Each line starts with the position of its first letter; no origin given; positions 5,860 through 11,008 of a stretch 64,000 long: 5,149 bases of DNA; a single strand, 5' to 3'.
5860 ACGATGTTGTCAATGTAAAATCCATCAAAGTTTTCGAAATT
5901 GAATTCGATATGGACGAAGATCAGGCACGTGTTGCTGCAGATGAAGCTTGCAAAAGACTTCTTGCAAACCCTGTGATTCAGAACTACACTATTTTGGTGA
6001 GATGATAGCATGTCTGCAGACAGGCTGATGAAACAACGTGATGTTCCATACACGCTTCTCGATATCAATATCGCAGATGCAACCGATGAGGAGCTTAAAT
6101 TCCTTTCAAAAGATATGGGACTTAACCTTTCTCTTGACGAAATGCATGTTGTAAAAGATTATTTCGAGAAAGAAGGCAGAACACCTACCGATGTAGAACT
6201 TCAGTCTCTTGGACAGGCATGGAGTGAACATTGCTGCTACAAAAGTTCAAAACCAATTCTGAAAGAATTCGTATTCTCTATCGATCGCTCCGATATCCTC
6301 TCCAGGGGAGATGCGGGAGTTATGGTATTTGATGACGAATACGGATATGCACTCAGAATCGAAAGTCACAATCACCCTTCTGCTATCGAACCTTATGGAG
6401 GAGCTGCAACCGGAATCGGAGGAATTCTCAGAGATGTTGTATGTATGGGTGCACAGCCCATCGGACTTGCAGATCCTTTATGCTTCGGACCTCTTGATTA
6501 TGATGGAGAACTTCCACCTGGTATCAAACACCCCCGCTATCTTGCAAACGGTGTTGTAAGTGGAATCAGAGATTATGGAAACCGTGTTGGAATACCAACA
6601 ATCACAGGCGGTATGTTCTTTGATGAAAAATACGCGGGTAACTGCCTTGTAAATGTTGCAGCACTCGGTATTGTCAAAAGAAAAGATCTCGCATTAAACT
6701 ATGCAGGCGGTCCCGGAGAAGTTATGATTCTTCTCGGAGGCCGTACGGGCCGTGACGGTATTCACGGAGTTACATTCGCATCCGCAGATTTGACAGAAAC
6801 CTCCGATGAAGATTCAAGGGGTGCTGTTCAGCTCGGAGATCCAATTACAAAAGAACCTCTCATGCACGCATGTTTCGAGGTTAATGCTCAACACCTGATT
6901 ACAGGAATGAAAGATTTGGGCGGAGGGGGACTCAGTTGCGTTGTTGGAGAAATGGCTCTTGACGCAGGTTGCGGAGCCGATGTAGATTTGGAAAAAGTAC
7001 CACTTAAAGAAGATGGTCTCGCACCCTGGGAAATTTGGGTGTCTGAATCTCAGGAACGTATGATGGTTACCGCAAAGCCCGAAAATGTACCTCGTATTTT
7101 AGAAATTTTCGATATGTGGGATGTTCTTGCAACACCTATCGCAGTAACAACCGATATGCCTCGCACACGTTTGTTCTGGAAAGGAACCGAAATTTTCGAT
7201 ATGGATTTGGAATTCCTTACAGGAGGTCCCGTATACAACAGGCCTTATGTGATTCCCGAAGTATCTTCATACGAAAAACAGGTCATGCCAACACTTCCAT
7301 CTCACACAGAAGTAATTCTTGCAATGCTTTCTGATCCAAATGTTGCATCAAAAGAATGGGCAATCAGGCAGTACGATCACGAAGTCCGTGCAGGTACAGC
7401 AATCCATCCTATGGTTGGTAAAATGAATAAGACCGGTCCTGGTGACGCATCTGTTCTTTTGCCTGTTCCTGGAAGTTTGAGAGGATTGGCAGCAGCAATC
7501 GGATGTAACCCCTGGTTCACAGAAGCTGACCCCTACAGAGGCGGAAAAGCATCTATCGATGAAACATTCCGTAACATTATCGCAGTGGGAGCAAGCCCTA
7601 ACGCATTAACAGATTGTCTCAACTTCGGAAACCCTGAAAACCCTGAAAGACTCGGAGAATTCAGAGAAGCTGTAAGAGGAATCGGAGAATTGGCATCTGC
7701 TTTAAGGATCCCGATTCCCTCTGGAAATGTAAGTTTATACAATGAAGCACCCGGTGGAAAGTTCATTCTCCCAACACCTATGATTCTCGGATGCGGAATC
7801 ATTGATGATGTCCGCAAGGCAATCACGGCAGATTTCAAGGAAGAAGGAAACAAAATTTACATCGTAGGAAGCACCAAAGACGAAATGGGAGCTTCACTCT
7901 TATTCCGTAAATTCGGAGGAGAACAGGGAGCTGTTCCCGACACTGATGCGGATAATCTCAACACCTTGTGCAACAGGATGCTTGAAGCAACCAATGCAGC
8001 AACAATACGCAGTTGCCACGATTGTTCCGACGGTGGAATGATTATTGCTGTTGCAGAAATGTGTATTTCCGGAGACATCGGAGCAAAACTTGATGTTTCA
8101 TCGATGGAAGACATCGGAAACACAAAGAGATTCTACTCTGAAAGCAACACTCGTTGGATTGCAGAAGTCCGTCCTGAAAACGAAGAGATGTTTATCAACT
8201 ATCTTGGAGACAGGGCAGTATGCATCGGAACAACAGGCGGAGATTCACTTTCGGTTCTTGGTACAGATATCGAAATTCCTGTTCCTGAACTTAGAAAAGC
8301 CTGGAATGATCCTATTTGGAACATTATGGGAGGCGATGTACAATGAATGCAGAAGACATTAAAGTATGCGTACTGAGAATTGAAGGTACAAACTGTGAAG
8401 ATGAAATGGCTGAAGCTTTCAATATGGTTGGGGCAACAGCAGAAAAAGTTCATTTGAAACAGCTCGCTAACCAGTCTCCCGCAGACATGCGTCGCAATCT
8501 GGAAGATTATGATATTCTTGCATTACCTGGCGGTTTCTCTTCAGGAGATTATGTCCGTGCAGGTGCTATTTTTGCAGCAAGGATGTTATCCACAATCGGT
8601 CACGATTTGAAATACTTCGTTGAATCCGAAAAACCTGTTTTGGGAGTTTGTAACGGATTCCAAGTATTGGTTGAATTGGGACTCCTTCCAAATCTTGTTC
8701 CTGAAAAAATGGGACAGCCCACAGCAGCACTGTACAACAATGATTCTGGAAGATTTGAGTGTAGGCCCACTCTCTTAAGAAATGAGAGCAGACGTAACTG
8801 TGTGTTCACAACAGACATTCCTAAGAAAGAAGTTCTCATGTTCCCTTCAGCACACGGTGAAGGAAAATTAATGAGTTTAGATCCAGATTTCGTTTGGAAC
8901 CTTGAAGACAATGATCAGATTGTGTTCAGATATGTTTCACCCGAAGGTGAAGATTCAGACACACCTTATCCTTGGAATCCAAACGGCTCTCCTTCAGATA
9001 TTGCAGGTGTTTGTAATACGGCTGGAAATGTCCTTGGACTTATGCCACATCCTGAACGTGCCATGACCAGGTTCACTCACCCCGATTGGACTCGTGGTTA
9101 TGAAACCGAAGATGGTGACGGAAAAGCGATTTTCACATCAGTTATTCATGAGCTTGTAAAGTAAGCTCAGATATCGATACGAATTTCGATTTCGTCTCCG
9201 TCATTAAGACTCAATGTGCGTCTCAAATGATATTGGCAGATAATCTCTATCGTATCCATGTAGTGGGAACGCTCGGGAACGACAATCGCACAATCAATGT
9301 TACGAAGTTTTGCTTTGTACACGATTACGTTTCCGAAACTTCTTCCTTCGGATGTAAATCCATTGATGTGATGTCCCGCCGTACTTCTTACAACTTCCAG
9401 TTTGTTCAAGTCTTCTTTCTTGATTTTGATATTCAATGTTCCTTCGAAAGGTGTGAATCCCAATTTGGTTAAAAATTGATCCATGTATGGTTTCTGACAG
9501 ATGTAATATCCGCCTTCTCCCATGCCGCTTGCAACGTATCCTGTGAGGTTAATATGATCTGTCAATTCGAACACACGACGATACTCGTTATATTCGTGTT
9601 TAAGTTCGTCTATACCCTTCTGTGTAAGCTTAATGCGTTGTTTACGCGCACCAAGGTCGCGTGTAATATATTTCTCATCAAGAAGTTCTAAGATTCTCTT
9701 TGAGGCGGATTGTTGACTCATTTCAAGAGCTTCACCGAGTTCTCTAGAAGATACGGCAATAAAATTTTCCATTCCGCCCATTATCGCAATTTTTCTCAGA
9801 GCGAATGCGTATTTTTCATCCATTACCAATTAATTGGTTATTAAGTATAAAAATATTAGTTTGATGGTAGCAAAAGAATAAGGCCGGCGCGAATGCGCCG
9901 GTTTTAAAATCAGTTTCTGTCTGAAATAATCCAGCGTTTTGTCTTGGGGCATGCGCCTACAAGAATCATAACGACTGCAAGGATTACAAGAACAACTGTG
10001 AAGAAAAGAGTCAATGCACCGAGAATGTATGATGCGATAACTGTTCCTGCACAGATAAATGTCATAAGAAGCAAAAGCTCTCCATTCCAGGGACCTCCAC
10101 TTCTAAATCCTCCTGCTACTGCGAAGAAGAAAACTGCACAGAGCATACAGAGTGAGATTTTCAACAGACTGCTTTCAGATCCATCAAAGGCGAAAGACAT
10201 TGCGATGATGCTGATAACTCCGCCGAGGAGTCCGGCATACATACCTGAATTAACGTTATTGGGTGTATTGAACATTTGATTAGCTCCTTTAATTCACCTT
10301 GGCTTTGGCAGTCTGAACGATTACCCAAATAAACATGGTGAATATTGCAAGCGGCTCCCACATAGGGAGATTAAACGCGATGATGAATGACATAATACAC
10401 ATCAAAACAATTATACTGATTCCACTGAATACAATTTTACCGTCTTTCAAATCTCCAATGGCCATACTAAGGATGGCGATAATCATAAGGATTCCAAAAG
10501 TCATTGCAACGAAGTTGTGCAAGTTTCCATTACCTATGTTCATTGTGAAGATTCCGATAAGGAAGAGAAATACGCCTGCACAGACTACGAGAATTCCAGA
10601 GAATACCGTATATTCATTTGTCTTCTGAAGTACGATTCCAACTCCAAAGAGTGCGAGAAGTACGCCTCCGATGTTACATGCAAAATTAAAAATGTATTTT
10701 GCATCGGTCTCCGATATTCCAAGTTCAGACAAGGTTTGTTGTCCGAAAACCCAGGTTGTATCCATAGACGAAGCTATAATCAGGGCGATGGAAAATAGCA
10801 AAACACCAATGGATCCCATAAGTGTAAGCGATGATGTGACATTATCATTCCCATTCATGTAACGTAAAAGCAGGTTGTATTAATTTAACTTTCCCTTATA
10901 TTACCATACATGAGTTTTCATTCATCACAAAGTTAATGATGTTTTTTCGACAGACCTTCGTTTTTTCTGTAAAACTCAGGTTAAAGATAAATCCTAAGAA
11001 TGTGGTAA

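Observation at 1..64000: None of the 70 stop codons in the window is TAG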

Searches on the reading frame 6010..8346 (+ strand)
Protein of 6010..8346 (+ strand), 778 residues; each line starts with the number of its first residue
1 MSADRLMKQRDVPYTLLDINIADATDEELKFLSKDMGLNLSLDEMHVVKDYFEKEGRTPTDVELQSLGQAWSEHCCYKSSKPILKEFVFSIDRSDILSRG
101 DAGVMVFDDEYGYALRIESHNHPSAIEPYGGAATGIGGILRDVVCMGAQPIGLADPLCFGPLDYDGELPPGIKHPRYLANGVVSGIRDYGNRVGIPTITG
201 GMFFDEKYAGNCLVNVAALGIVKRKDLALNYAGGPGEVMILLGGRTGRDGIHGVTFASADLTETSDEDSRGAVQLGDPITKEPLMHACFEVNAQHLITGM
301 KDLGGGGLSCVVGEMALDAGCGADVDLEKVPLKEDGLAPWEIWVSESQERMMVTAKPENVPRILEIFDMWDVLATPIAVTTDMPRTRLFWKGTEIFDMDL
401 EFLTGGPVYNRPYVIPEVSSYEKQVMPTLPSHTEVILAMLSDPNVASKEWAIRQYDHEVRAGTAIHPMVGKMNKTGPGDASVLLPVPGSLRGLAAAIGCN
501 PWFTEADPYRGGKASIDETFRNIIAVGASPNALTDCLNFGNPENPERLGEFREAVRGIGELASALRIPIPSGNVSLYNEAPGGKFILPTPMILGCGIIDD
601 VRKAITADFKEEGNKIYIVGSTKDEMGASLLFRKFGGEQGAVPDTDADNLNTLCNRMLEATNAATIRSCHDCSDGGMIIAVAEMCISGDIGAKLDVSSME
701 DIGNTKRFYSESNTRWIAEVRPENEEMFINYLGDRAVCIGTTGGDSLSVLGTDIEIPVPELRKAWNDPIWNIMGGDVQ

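Call 7: find_encoding_contigs(protein=window:6010-8346:+, flank=10000, max_places=4)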
Protein window:6010-8346:+ (778 aa): no gene with exactly this product is on record in the collection.

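Call 9: search_protein_families(library=pfam, proteins=[window:6010-8346:+])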
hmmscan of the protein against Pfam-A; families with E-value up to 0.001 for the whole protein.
window:6010-8346:+ (778 aa): 3 families
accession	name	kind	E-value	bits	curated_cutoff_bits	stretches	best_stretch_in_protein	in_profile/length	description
PF02769.27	AIRS_C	-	7.3e-51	172.8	23.1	2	235-391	2-156/156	AIR synthase related protein, C-terminal domain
PF00586.29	AIRS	-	3.2e-39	134.2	24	2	100-222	2-112/112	AIR synthase related protein, N-terminal domain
PF18072.6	FGAR-AT_linker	-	1e-17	64.8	26.6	1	32-78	4-50/50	Formylglycinamide ribonucleotide amidotransferase linker domain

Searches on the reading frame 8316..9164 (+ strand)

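Call 9: search_protein_families(library=pfam, proteins=[window:8316-9164:+])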
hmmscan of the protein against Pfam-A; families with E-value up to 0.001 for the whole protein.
window:8316-9164:+ (282 aa): 4 families
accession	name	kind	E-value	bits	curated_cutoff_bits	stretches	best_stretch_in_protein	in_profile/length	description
PF13507.12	GATase_5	-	6.8e-68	229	27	1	16-275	3-255/260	CobB/CobQ-like glutamine amidotransferase domain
PF01965.30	DJ-1_PfpI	-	1.3e-06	28.8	26.6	1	47-126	46-115/165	DJ-1/PfpI family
PF07685.20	GATase_3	-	0.00015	21.9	27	1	60-119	35-89/196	CobB/CobQ-like glutamine amidotransferase domain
PF00117.34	GATase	-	0.00017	21.8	22.8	1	45-120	22-87/190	Glutamine amidotransferase class-I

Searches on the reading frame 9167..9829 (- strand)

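Call 9: search_protein_families(library=pfam, proteins=[window:9167-9829:-])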
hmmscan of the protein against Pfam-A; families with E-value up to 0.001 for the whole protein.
window:9167-9829:- (220 aa): 2 families
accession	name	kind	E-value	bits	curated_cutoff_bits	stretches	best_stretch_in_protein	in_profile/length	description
PF01982.22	CTP-dep_RFKase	-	7e-43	145.9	25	1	99-218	1-121/121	Domain of unknown function DUF120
PF07073.17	ROF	-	0.00088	19.8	27.6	0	192-215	8-31/80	Modulator of Rho-dependent transcription termination (ROF)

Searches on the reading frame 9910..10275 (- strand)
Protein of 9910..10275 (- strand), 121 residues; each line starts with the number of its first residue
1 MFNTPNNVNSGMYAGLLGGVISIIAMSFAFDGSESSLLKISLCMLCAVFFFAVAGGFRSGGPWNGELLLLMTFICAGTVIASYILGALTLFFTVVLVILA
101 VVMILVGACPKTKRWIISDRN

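Call 9: search_protein_families(library=pfam, proteins=[window:9910-10275:-])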
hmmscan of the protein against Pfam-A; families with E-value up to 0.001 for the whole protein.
window:9910-10275:- (121 aa): 1 family
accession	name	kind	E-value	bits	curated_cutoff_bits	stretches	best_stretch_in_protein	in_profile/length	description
PF25637.1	DUF7942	-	0.00032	21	26.7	1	6-89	9-96/104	Family of unknown function (DUF7942)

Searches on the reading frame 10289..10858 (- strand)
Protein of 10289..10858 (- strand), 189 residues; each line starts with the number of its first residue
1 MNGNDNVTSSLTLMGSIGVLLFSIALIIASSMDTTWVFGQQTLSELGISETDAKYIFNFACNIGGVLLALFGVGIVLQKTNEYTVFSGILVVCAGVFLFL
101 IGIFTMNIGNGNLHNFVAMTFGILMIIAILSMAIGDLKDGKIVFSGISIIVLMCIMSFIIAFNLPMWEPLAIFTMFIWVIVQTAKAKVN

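Call 9: search_protein_families(library=pfam, proteins=[window:10289-10858:-])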
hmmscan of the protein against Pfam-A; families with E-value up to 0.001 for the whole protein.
window:10289-10858:- (189 aa): 1 family
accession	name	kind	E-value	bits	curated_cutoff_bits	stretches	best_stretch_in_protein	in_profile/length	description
PF06197.19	DUF998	-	1.1e-21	77.7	30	1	17-181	2-180/184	Protein of unknown function (DUF998)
